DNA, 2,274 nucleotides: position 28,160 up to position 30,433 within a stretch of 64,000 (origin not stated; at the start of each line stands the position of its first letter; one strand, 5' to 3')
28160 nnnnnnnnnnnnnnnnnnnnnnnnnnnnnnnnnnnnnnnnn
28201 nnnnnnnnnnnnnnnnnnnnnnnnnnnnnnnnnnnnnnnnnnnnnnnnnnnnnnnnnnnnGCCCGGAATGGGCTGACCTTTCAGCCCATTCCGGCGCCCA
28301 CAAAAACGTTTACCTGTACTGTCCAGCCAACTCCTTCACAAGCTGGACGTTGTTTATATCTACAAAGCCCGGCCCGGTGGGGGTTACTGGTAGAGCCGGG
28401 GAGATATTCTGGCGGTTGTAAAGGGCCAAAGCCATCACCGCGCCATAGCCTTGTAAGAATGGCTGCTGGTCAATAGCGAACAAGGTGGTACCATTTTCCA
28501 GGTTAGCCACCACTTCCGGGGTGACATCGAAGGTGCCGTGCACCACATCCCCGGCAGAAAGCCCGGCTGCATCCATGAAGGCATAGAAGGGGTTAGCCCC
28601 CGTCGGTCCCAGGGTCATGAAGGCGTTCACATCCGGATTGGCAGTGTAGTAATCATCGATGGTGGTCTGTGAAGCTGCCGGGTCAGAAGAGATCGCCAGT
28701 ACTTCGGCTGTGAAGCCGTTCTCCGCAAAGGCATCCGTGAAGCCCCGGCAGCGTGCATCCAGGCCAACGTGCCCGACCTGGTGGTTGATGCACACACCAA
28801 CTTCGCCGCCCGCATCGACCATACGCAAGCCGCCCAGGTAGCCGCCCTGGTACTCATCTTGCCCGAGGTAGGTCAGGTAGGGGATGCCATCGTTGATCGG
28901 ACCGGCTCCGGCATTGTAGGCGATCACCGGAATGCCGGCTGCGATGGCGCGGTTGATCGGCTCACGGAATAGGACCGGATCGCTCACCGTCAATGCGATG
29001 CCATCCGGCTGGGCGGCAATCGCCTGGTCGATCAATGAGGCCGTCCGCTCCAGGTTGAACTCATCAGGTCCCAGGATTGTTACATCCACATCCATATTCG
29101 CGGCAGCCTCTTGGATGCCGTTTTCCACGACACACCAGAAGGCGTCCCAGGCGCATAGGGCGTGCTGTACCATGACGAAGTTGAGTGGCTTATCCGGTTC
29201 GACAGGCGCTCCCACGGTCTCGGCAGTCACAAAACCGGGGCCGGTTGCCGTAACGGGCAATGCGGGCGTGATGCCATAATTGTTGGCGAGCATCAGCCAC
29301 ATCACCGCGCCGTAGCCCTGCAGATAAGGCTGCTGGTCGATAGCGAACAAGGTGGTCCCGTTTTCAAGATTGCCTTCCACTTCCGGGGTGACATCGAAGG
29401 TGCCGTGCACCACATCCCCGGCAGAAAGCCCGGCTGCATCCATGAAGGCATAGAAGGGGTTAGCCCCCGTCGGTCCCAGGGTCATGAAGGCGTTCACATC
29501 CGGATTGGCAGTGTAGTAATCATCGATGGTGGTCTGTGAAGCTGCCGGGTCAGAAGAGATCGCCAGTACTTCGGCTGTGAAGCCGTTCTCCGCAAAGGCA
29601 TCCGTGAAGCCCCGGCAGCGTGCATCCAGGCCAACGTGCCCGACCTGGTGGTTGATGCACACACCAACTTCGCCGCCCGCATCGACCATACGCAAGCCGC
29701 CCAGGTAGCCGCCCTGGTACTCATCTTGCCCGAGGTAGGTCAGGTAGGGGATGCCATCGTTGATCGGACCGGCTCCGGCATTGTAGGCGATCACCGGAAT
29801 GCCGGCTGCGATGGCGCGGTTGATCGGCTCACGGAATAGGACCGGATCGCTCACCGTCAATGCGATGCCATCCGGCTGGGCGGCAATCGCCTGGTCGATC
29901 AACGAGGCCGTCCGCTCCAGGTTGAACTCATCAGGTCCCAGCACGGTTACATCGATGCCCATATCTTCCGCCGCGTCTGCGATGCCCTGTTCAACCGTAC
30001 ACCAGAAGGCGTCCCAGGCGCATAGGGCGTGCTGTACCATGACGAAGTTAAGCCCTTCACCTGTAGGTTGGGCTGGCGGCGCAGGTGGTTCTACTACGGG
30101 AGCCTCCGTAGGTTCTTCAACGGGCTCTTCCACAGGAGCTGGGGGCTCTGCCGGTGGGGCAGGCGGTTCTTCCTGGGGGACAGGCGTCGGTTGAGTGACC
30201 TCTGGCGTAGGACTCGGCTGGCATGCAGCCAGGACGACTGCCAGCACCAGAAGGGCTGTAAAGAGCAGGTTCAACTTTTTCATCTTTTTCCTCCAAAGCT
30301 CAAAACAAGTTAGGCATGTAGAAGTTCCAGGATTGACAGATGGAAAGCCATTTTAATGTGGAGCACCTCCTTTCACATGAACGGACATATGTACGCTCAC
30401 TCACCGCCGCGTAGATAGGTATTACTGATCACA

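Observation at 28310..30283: Tandem-duplicated substrate-binding lipoprotein with a 565-bp, 564/565-identical core inside diverged flanks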

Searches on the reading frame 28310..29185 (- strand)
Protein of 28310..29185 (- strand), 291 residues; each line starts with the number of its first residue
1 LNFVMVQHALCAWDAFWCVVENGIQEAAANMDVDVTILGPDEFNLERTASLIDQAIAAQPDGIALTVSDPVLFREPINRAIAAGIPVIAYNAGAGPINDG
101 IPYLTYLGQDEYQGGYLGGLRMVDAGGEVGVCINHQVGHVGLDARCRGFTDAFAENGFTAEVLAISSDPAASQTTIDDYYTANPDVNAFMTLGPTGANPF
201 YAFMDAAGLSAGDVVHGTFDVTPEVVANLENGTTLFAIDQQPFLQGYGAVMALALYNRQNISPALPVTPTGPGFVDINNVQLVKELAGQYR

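Call 28: search_solved_structures(query=window:28310-29185:-, max_evalue=0.00001, show_alignments=2)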
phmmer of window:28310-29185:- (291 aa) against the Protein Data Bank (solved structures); distinct sequences matched with E-value up to 0.00001: 21.
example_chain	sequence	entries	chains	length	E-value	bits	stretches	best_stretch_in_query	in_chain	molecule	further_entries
4ru1_A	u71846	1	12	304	2.9e-38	135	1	4-287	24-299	Monosaccharide ABC transporter substrate-binding protein, CUT2 family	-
3rot_A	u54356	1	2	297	4.2e-30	108.3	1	12-264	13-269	ABC sugar transporter, periplasmic sugar binding protein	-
3c6q_B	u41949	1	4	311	1.1e-23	87.2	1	15-269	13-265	Sugar ABC transporter, periplasmic sugar-binding protein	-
2h3h_A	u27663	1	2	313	1.2e-23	87.1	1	15-269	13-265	Sugar ABC transporter, periplasmic sugar-binding protein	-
2qvc_A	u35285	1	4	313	1.2e-23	87.1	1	15-269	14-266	Sugar ABC transporter, periplasmic sugar-binding protein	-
6gq0_A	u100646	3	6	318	5.2e-19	71.9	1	3-254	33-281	Putative sugar binding protein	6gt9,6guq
5dkv_A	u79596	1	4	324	8.1e-18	68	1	13-280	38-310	ABC transporter substrate binding protein (Ribose)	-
5dte_A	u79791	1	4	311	5.8e-16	61.9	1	16-269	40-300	Monosaccharide-transporting ATPase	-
6sw4_A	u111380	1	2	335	9.7e-16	61.1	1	16-278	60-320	Arabinose binding protein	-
3g1w_A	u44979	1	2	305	1e-15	61.1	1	16-248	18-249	Sugar ABC transporter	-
5xsj_X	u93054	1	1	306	1.7e-11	47.2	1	7-251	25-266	Periplasmic binding protein/LacI transcriptional regulator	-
5xss_X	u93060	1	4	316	1.9e-11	47.1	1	7-251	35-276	Periplasmic binding protein/LacI transcriptional regulator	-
5xsd_A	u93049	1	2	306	2.7e-11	46.5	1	7-251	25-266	Periplasmic binding protein/LacI transcriptional regulator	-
7x0g_A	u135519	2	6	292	3.7e-11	46.1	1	16-275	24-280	CbpA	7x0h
3gbv_A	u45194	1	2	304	8.6e-10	41.6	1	15-254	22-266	Putative LacI-family transcriptional regulator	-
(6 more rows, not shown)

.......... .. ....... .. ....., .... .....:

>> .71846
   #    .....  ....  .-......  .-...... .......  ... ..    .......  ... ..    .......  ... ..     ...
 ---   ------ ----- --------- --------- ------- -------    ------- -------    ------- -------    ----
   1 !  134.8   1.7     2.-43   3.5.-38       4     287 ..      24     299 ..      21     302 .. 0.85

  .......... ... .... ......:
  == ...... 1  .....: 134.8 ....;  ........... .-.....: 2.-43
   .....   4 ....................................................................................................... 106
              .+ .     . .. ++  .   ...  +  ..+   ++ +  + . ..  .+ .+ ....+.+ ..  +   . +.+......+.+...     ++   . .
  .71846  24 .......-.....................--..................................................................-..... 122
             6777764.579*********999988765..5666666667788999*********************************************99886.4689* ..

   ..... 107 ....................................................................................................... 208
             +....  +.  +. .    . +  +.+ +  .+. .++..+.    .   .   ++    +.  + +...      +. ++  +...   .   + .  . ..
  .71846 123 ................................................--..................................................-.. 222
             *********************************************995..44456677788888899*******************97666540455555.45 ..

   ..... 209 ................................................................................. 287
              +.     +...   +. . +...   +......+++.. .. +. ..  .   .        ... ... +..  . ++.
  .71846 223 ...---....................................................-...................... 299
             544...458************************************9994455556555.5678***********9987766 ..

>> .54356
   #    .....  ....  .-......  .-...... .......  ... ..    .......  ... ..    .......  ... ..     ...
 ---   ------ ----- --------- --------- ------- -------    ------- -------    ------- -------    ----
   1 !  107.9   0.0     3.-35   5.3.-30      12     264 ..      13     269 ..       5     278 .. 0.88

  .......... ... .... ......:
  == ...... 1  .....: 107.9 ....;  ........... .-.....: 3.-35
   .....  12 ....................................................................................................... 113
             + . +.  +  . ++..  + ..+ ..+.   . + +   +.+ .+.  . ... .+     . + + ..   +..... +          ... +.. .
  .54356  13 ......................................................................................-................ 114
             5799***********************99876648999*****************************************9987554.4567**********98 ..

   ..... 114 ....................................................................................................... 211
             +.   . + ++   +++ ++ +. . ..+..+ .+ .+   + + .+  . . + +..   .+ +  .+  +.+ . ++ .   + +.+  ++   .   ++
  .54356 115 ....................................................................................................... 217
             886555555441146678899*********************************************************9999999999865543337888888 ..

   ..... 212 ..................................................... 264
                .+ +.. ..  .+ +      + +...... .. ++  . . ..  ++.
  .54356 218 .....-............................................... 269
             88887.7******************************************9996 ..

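Call 68: search_protein_representatives(protein=window:28313-29185:-)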
Query: 291 residues. Proteins with E-value up to 0.001 (for the whole library): 4615; up to 1e-10: 1482; up to 1e-30: 220. The best 150 are listed.
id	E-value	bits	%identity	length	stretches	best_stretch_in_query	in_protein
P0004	1.9e-285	959.5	73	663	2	4-291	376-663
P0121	2.3e-219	742.6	59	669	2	1-283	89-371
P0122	1.2e-195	664.7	51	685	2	2-286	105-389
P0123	1.2e-189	645.1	56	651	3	1-291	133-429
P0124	2.9e-155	532.2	49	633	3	2-277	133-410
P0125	3.3e-134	463.1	71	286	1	6-291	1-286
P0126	1.8e-131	454.1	45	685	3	1-290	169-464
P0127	3.8e-116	403.8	46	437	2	3-291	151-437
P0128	3.0e-113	394.3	46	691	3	2-290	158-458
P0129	2.7e-100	351.8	37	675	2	2-289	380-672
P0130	1.6e-85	303.3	61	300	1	1-225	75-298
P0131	5.2e-85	301.6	49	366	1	3-288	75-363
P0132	1.4e-81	290.4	36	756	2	3-291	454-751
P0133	1.2e-77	277.4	44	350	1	2-291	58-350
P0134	1.5e-77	277.2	36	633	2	2-290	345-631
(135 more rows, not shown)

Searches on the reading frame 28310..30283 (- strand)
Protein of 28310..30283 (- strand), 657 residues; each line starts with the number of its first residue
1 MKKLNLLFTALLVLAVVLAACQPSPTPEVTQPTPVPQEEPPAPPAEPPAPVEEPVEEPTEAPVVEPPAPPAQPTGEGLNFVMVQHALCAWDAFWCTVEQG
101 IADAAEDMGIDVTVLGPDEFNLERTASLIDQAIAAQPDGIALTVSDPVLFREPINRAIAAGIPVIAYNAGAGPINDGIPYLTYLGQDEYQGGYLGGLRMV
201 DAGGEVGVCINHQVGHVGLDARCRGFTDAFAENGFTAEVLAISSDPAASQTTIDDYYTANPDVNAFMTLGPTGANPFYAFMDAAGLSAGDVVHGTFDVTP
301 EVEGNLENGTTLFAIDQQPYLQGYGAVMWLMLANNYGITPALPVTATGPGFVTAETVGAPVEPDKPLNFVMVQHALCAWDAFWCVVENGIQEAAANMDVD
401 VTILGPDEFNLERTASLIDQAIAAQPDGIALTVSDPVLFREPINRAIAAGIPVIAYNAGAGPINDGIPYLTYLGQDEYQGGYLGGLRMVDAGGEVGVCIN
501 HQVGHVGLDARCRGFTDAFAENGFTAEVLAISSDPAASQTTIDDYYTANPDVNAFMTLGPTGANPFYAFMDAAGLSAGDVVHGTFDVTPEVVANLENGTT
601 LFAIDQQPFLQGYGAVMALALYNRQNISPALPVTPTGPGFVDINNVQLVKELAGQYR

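Call 5: search_protein_families(library=pfam, proteins=[window:28310-30283:-], max_evalue=0.01)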
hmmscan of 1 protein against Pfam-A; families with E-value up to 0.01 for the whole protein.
window:28310-30283:- (657 aa): 3 families
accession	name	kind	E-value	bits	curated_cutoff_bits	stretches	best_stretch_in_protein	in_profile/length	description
PF13407.12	Peripla_BP_4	-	2e-82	277.1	35.1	2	92-331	11-251/258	Periplasmic binding protein domain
PF00532.27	Peripla_BP_1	-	3.9e-26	92.6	22.2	2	381-595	14-226/281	Periplasmic binding proteins and sugar binding domain of LacI family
PF02310.24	B12-binding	-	0.00083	19.6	32.1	0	101-144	20-59/121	B12 binding domain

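Call 6: search_protein_families(library=ncbifam, proteins=[window:28310-30283:-], max_evalue=0.01)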
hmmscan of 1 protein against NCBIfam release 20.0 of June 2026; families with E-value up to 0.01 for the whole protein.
window:28310-30283:- (657 aa): 9 families
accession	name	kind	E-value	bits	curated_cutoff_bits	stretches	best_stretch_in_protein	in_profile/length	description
NF052284.1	rhzpin_SBP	equivalog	1.9e-133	444.1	420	2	370-655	4-286/289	rhizopine catabolism ABC transporter substrate-binding protein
NF007254.0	PRK09701.1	equivalog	1.9e-14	53.6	335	2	91-330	36-283/311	D-allose transporter substrate-binding protein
TIGR02637.1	RhaS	equivalog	1.1e-10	41.3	342.25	2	92-172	11-92/302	rhamnose ABC transporter substrate-binding protein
TIGR02955.1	TMAO_TorT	equivalog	8.5e-10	38.4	310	2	91-194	11-110/295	TMAO reductase system periplasmic protein TorT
NF008185.0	PRK10936.1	equivalog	2.4e-07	30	200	0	91-166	59-132/346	TMAO reductase system periplasmic protein TorT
NF011937.0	PRK15408.1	equivalog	6.6e-06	25.2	384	0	93-173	41-121/340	autoinducer 2 ABC transporter substrate-binding protein LsrB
TIGR01012.1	uS2_euk_arch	equivalog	0.0051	16.3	211.5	0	141-168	111-138/196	30S ribosomal protein S2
TIGR04529.1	MTB_hemophore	subfamily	0.0065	17.3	32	0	242-267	35-60/77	hemophore-related protein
NF011924.1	PRK15395.1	equivalog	0.0082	15.2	420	0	380-459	37-116/329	galactose/glucose ABC transporter substrate-binding protein MglB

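Call 18: find_homologous_proteins(query=window:28310-30283:-, max_evalue=1e-30)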
Query window:28310-30283:- (657 aa): 381 proteins with E <= 1e-30 among 8000 candidates; the best 120 are listed.
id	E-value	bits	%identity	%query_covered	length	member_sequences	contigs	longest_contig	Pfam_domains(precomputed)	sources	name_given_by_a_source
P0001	0.0e+0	1490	100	100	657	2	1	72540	PF00532.28,PF13407.13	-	-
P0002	0.0e+0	1354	91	100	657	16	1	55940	PF00532.28,PF13407.13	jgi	jgi:simple sugar transport system substrate-binding protein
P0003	0.0e+0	1071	71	100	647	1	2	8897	PF00532.28,PF13407.13,PF13458.13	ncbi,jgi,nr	ncbi:MAG: sugar ABC transporter substrate-binding protein [Chloroflexi bacterium]|nr:sugar ABC trans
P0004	0.0e+0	1044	68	100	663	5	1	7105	PF00532.28,PF13407.13,PF13458.13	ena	-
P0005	0.0e+0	1044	68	99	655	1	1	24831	PF00532.28,PF13407.13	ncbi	-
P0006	0.0e+0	1036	72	89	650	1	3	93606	PF00532.28,PF13407.13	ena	-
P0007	0.0e+0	1034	76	89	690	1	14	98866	PF00532.28,PF13407.13,PF13458.13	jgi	jgi:simple sugar transport system substrate-binding protein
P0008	0.0e+0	1034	75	89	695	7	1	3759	PF00532.28,PF13407.13,PF13458.13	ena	-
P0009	0.0e+0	1033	70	97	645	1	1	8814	PF00532.28,PF13407.13,PF13458.13,PF04392.19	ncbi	ncbi:MAG: substrate-binding domain-containing protein [Anaerolineales bacterium]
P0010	0.0e+0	1032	75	89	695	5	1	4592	PF00532.28,PF13407.13,PF13458.13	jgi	-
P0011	0.0e+0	1030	73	94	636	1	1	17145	PF00532.28,PF13407.13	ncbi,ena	-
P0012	0.0e+0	1029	70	100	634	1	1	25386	PF00532.28,PF13407.13,PF13458.13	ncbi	ncbi:MAG: sugar ABC transporter substrate-binding protein [Anaerolineae bacterium]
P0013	0.0e+0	1029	68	91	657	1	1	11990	PF00532.28,PF13407.13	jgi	-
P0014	0.0e+0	1028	68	100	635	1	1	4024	PF00532.28,PF13407.13,PF13458.13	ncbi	ncbi:MAG: sugar ABC transporter substrate-binding protein [Anaerolineae bacterium]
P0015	0.0e+0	1026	69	94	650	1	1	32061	PF00532.28,PF13407.13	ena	-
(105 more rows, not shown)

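Call 19: find_related_loci(query=window:28310-30283:-, collection=genome_contigs, flank=6000)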
Query window:28310-30283:- (657 aa) in genome_contigs; peptide patterns used: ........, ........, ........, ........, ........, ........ (x = any residue, [..] = any of these).
101 stretches matched a pattern; 90 encode a relative of the query (tblastn E <= 1e-3); the best 80 are kept; 79 distinct loci.
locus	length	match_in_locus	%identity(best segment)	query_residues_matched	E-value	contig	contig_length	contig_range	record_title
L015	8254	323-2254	71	2-657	0e+0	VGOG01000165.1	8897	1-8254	MAG: Chloroflexi bacterium isolate K_DeepCast_250m_m2_317 K_DeepCast_250m_m2_317_Ga0194125_10017233, whole genome shotgu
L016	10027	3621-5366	76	76-657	0e+0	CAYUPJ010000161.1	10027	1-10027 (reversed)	MAG TPA_asm: uncultured Anaerolineae bacterium isolate binchicken_co91_444 genome assembly, contig: NODE_8713_length_100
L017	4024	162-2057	68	1-657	0e+0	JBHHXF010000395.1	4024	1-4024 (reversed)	MAG: Anaerolineae bacterium isolate D_2_bin.38 NODE_15118_length_4024_cov_38.490552, whole genome shotgun sequence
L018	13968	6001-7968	64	2-657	0e+0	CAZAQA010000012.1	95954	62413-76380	MAG TPA_asm: uncultured Anaerolineae bacterium isolate binchicken_co64_79 genome assembly, contig: NODE_82_length_95954_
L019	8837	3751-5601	71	45-657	0e+0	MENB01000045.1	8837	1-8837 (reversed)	MAG: Armatimonadetes bacterium RBG_19FT_COMBO_69_19 rbg_19ft_combo_scaffold_17069, whole genome shotgun sequence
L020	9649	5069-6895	70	48-657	0e+0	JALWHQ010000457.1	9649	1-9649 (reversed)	MAG: Anaerolineae bacterium isolate M17_maxbin2_scaf2bin.060 M17_NODE_8006_length_9649_cov_2.679899, whole genome shotgu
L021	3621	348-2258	67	1-657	0e+0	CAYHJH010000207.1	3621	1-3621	MAG TPA_asm: uncultured Anaerolineaceae bacterium isolate ERP119705_co14_114 genome assembly, contig: NODE_56963_length_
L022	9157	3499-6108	73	65-657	0e+0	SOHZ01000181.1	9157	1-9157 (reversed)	MAG: Anaerolineales bacterium isolate E26_bin7 NODE_348_length_9157_cov_17.046034, whole genome shotgun sequence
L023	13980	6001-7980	66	2-657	0e+0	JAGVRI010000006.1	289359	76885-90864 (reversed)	MAG: Chloroflexota bacterium isolate TumbabinsA95 c_000000000006, whole genome shotgun sequence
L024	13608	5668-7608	66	1-657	0e+0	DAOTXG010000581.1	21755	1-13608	MAG TPA_asm: Anaerolineales bacterium isolate H20_231 k125_1598121, whole genome shotgun sequence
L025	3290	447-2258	70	54-657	0e+0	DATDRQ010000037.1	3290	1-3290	MAG TPA_asm: Anaerolineales bacterium isolate SMAG_U7981 k141_2651532, whole genome shotgun sequence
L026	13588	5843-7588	70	76-657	0e+0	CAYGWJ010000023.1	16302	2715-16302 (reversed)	MAG TPA_asm: uncultured Anaerolineae bacterium isolate ERP119294_co2_411 genome assembly, contig: k141_4440525, whole ge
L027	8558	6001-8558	63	1-657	0e+0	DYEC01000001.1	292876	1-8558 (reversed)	MAG TPA_asm: Anaerolinea sp. isolate Tomsk_49_42 Tomsk_k141_8353, whole genome shotgun sequence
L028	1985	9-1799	68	58-657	0e+0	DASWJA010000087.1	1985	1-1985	MAG TPA_asm: Candidatus Limnocylindria bacterium isolate SMAG_U2883 k141_2290034, whole genome shotgun sequence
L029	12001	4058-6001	66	1-657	0e+0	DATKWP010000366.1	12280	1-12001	MAG TPA_asm: Anaerolineae bacterium isolate SMAG_U14166 k141_4905254, whole genome shotgun sequence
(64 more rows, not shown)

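Call 27: find_encoding_contigs(protein=P0002, flank=6000, max_places=3)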
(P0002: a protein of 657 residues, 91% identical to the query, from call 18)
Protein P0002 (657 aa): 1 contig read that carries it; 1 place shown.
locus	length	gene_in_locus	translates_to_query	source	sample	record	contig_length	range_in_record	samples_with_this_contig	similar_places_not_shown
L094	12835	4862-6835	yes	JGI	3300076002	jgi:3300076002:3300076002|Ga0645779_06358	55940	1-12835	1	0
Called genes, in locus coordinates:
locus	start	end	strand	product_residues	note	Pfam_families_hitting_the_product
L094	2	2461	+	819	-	?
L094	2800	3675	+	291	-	PF04962:KduI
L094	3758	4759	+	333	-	PF02653:BPD_transp_2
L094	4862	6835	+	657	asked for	PF00532:Peripla_BP_1, PF13407:Peripla_BP_4, PF00532:Peripla_BP_1, PF13407:Peripla_BP_4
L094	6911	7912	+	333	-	PF02653:BPD_transp_2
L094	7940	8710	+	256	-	PF00005:ABC_tran, PF13304:AAA_21 (faint)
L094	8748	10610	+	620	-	PF02776:TPP_enzyme_N, PF00205:TPP_enzyme_M, PF02775:TPP_enzyme_C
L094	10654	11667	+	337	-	PF01408:GFO_IDH_MocA, PF02894:GFO_IDH_MocA_C, PF22725:GFO_IDH_MocA_C3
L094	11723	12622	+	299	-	PF01261:AP_endonuc_2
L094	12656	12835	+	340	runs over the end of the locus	PF01408:GFO_IDH_MocA, PF02894:GFO_IDH_MocA_C, PF22725:GFO_IDH_MocA_C3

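Call 42: predict_structure(alignment_id=A1)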
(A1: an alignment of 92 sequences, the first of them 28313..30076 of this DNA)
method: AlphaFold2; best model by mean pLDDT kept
length: 588 residues; sequences in the alignment: 92
mean_pLDDT: 94.5   pTM: 0.92
mean pLDDT of the five models: 94.5, 94.3, 93.9, 92.2, 90.8
residues with pLDDT >= 90: 527; 70-90: 54; 50-70: 1; < 50: 6
segments of 3 or more residues with pLDDT < 50: 1-6
pLDDT, mean of each block of 10 residues (from residue 1): 54 92 89 97 93 93 97 94 97 94 91 93 97 98 90 97 98 96 98 98 97 96 95 96 95 97 94 93 92 96 92 93 98 94 96 98 95 98 95 94 94 98 98 91 98 98 97 98 97 97 96 95 96 95 98 96 93 93 90
secondary structure, 60 per line:
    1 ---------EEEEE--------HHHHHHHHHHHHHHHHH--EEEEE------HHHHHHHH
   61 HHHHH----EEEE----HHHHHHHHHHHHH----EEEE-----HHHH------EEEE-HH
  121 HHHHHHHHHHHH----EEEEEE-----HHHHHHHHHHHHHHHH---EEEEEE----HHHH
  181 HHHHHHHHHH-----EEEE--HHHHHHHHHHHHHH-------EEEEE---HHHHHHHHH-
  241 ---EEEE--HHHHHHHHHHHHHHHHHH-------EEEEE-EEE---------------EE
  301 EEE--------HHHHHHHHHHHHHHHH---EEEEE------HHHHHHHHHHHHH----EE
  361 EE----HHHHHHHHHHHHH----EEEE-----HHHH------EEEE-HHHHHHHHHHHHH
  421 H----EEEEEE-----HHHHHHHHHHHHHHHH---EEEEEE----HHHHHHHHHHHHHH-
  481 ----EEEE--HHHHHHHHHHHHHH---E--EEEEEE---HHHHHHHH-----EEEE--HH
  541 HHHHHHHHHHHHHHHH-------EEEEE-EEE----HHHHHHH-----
elements in order: E10-14 H23-39 E42-46 H53-65 E70-73 H78-90 E95-98 H104-107 E114-117 H119-132 E137-142 H148-163 E167-172 H177-190 E196-199 H202-215 E223-227 H231-239 E244-247 H250-267 E275-279 E281-283 E299-303 H312-327 E331-335 H342-354 E359-362 H367-379 E384-387 H393-396 E403-406 H408-421 E426-431 H437-452 E456-461 H466-479 E485-488 H491-504 E511-516 H520-527 E533-536 H539-556 E564-568 E570-572 H577-583

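Call 46: fold_search(model_id=the predicted structure, library=pdb)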
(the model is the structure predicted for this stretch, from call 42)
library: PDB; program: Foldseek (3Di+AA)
matches with E <= 10: 1838; with E <= 0.001: 903
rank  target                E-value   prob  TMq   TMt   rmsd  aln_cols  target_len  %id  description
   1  4ru1_D                1.2e-22  1.00  0.39  0.71   4.8       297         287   34  Crystal structure of carbohydrate transporter ACEI_1806 from Acidothermus cellulolyticus 11B, TARGET EFI-510965, in co (released 2014-12-17)
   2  4ru1_A                1.9e-22  1.00  0.39  0.71   4.8       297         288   33  Crystal structure of carbohydrate transporter ACEI_1806 from Acidothermus cellulolyticus 11B, TARGET EFI-510965, in co (released 2014-12-17)
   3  4ru1_C                5.9e-22  1.00  0.39  0.71   4.9       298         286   34  Crystal structure of carbohydrate transporter ACEI_1806 from Acidothermus cellulolyticus 11B, TARGET EFI-510965, in co (released 2014-12-17)
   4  3rot_A                5.5e-19  1.00  0.36  0.68   4.8       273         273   26  Crystal structure of ABC sugar transporter (periplasmic sugar binding protein) from Legionella pneumophila (released 2011-05-18)
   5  6gq0                  1.1e-18  1.00  0.38  0.71   4.8       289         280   24  Crystal structure of GanP, a glucose-galactose binding protein from Geobacillus stearothermophilus (released 2019-06-19)
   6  5dkv_B                1.3e-18  1.00  0.37  0.65   5.7       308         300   25  Crystal Structure of an ABC transporter Solute Binding Protein from Agrobacterium vitis(Avis_5339, TARGET EFI-511225)  (released 2015-09-30)
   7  2qvc_A                2.8e-18  1.00  0.37  0.64   5.4       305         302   24  Crystal structure of a periplasmic sugar ABC transporter from Thermotoga maritima (released 2007-08-28)
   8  3g1w_A                6.3e-18  1.00  0.39  0.74   4.3       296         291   23  Crystal structure of sugar ABC transporter (sugar-binding protein) from Bacillus halodurans (released 2009-02-17)
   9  2h3h_A                6.7e-18  1.00  0.36  0.62   5.6       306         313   24  Crystal structure of the liganded form of Thermotoga maritima glucose binding protein (released 2007-05-22)
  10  6gt9_A                8.9e-18  1.00  0.36  0.66   6.0       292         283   25  Crystal structure of GanP, a glucose-galactose binding protein from Geobacillus stearothermophilus, in complex with ga (released 2019-06-26)
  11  5dkv_A                1.2e-17  1.00  0.38  0.67   5.4       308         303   24  Crystal Structure of an ABC transporter Solute Binding Protein from Agrobacterium vitis(Avis_5339, TARGET EFI-511225)  (released 2015-09-30)
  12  3c6q_A                1.6e-17  1.00  0.43  0.80   3.7       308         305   23  Apo and ligand-bound form of a thermophilic glucose/xylose binding protein (released 2008-02-26)
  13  2h3h_B                1.6e-17  1.00  0.37  0.65   5.3       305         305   25  Crystal structure of the liganded form of Thermotoga maritima glucose binding protein (released 2007-05-22)
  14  6sw4_A                1.9e-17  1.00  0.41  0.77   3.9       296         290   22  The structure of AraP, an arabinose binding protein from Geobacillus stearothermophilus (released 2020-10-14)
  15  5dkv_C                2.7e-17  1.00  0.36  0.63   5.6       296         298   26  Crystal Structure of an ABC transporter Solute Binding Protein from Agrobacterium vitis(Avis_5339, TARGET EFI-511225)  (released 2015-09-30)
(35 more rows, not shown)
